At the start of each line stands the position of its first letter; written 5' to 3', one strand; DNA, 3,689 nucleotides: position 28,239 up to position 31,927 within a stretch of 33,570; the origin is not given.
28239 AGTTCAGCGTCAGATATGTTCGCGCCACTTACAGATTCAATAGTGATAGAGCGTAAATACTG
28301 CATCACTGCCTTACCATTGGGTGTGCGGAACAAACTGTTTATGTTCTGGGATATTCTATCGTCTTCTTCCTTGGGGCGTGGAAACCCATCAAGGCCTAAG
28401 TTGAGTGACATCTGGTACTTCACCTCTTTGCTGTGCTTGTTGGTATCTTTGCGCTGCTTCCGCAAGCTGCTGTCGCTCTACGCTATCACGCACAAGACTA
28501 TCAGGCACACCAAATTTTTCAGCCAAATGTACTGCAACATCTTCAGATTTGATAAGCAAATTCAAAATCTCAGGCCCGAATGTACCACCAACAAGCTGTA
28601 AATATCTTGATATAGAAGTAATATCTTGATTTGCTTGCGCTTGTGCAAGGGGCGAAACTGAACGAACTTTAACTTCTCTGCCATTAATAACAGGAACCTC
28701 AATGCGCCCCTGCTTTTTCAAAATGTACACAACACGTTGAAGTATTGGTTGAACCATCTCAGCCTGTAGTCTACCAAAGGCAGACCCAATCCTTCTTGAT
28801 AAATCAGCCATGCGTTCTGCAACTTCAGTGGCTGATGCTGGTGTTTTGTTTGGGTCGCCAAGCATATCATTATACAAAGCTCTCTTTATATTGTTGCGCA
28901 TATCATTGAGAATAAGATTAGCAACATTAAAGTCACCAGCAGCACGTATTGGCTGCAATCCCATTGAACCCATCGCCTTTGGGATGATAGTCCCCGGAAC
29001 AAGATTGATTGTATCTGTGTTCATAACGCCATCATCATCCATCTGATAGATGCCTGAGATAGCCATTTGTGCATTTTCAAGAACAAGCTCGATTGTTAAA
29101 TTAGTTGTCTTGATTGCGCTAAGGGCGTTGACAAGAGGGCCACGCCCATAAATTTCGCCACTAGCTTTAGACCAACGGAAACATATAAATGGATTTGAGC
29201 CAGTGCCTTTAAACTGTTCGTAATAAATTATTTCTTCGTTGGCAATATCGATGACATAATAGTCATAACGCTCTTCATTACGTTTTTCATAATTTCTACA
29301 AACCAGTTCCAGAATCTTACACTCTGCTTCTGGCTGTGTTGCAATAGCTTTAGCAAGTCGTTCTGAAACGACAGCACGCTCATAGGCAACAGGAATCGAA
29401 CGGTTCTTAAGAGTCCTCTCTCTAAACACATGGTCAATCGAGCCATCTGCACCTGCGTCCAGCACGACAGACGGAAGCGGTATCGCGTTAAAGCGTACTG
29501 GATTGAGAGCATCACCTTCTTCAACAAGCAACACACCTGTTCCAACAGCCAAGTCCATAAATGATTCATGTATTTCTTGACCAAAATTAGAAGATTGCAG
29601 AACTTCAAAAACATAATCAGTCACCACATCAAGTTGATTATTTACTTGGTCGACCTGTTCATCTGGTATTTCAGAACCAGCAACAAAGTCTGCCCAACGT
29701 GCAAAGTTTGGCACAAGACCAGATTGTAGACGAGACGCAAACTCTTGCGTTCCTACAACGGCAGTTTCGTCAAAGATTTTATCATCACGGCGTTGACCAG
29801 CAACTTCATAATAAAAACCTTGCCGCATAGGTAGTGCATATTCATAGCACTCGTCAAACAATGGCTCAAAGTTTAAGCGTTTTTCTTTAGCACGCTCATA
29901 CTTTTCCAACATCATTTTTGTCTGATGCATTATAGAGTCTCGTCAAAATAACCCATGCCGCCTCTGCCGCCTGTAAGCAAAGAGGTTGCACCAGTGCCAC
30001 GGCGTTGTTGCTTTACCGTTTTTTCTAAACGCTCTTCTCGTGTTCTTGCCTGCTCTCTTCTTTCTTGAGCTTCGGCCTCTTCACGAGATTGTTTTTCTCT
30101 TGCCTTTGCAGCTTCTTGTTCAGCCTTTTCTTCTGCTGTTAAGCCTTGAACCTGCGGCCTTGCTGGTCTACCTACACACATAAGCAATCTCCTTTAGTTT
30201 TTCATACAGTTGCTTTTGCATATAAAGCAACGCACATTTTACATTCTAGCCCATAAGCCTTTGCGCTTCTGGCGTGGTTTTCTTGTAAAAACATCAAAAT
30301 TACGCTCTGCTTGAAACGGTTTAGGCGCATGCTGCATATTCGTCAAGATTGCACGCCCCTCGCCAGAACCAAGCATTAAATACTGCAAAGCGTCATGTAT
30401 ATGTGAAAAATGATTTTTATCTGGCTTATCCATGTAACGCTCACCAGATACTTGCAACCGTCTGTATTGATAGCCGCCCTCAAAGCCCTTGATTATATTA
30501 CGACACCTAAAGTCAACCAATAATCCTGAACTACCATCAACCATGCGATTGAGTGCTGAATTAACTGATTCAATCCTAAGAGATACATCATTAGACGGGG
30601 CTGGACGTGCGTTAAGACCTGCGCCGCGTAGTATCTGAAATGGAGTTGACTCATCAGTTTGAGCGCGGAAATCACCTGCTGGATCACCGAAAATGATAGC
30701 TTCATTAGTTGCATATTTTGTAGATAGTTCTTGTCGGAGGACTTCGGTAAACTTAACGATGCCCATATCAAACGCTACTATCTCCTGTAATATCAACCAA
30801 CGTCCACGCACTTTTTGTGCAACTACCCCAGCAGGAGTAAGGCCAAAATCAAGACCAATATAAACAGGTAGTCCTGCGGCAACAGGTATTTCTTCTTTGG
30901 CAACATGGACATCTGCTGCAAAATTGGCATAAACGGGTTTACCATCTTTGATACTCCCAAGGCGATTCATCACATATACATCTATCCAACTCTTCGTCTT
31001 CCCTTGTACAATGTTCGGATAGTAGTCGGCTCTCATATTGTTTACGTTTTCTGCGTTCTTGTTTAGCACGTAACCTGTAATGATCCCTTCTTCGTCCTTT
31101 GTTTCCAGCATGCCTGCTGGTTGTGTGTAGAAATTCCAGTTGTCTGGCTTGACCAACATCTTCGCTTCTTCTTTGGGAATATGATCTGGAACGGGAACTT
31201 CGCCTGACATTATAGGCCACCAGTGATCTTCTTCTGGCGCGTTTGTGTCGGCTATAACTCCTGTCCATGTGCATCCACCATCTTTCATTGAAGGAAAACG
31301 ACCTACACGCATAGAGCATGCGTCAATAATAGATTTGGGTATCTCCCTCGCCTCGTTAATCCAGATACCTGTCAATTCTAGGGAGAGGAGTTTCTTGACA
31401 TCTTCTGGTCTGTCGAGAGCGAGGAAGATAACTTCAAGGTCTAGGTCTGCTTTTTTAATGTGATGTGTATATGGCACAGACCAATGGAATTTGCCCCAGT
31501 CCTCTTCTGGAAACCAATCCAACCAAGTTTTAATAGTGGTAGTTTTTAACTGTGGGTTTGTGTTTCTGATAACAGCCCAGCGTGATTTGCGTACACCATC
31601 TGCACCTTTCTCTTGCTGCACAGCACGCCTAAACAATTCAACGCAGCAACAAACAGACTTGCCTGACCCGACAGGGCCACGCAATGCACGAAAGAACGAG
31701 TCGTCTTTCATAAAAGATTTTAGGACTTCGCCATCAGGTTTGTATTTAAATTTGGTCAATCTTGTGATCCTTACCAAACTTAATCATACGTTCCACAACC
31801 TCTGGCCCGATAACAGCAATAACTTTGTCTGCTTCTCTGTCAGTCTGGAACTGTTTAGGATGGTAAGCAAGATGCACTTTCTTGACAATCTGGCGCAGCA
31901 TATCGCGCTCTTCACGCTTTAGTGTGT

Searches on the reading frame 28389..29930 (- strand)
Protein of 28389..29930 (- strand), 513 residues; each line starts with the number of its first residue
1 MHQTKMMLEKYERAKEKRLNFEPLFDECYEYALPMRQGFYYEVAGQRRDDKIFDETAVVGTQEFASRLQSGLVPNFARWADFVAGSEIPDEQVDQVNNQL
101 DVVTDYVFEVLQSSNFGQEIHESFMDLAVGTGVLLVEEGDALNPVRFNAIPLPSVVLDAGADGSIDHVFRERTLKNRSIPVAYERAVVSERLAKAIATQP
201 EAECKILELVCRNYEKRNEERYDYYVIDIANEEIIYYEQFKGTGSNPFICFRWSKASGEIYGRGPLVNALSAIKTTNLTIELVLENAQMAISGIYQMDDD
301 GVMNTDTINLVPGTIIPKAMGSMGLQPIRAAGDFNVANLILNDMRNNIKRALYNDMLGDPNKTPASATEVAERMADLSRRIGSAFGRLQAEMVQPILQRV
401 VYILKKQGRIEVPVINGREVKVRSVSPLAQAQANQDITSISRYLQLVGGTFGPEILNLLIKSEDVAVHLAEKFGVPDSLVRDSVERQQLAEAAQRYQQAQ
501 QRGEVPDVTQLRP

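Call 21: search_protein_families(library=phrogs, proteins=[window:28389-29930:-], max_evalue=0.00001)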
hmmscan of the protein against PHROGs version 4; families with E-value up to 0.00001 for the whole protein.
window:28389-29930:- (513 aa): 4 families
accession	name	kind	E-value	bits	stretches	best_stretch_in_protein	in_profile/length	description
phrog_332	-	connector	1.3e-92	311.9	1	8-502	15-527/560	head-tail adaptor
phrog_21528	-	unknown function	1.9e-30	107.1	1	8-216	7-219/224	-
phrog_21643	-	unknown function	1.1e-29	104.4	1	275-502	3-234/268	-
phrog_449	-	connector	2.6e-24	86.6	1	3-503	4-498/520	head-tail adaptor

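Call 29: search_dna_similar(query=window:28389-29930:-, collection=phages, mode=protein, max_rows=25)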
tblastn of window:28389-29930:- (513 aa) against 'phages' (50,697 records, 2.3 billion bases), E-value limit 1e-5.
Records with a match: 262; places in all: 262; records where one place covers at least 80% of the query: 204.
Best place of each record, by identity: 60-80% 1; <60% 261.
By first word of the organism name: Vibrio 89; Pelagibacter 26; Synechococcus 18; Pseudomonas 15; Xanthomonas 14; Escherichia 13; Liberibacter 12; Caudoviricetes 10; Cyanophage 8; Acinetobacter 5; and 23 more.
By host as written in the record: - 99; Candidatus Pelagibacter ubique HTCC1062 16; Vibrio cholerae 2095 9; Vibrio cholerae 7; Xanthomonas albilineans CFBP2523 6; Pseudomonas aeruginosa PA14 5; Synechococcus sp. CB0101 5; Candidatus Pelagibacter sp. HTCC1062 4; and 73 more.
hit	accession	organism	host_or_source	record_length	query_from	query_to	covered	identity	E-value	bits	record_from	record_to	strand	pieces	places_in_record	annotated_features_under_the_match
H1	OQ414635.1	Pelagibacter phage EXVC031P Hodr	Candidadtus Pelagibacter sp. HTCC1062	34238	5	481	93%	61.9%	0e+0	613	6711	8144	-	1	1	hypothetical protein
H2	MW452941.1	Methylophilales phage MEP301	Methylophilales bacterium FZCC2181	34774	7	479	92%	38.0%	1e-96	326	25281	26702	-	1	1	head-tail connector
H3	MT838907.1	Bacteriophage sp.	human fecal samples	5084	3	483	94%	34.5%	5e-84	289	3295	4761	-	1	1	record has no annotation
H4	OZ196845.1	Vibrio phage PG9A-2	Seawater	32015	3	482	94%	29.3%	7e-51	192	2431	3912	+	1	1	head-tail adaptor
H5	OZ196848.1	Vibrio phage PG9A-1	Seawater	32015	3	482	94%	29.3%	7e-51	192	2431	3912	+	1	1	head-tail adaptor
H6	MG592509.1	Vibrio phage 1.138.O._10N.261.48.A1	Vibrio lentus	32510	3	482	94%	29.3%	1e-50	192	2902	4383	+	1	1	head-to-tail joining protein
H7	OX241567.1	Vibrio phage 237E40-1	Seawater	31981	6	482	93%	28.8%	5e-49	187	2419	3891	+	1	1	head-tail connector protein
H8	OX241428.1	Vibrio phage 121E34-1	Seawater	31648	6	482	93%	28.6%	1e-49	189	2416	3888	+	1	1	head-tail connector protein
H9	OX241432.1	Vibrio phage 131E34-1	Seawater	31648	6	482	93%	28.6%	1e-49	189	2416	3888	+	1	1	head-tail connector protein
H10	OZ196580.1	Vibrio phage K411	Seawater and oysters mix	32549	7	482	93%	28.6%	5e-52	196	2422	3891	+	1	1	head-tail adaptor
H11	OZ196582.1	Vibrio phage K415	Seawater and oysters mix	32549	7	482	93%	28.6%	5e-52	196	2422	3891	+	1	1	head-tail adaptor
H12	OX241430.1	Vibrio phage 434O48-1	Oyster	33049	7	482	93%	28.5%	4e-48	185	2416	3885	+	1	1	head-tail connector protein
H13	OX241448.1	Vibrio phage 284E43-1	Seawater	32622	6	482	93%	28.4%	1e-49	189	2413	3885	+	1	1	head-tail connector protein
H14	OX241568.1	Vibrio phage 282E43-1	Seawater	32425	6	482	93%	28.4%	2e-49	188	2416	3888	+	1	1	head-tail connector protein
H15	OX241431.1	Vibrio phage 448O51-1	Oyster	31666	6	482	93%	28.4%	3e-49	188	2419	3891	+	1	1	head-tail connector protein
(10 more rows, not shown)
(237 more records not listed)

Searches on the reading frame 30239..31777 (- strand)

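Call 21: search_protein_families(library=phrogs, proteins=[window:30239-31777:-], max_evalue=0.00001)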
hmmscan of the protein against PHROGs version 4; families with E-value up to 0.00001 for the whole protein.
window:30239-31777:- (512 aa): 2 families
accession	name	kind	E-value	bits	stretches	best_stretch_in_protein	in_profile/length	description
phrog_2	-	head and packaging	3e-18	67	1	10-474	262-595/807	terminase large subunit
phrog_10250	-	head and packaging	2.5e-11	44.7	1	282-467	25-211/228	terminase large subunit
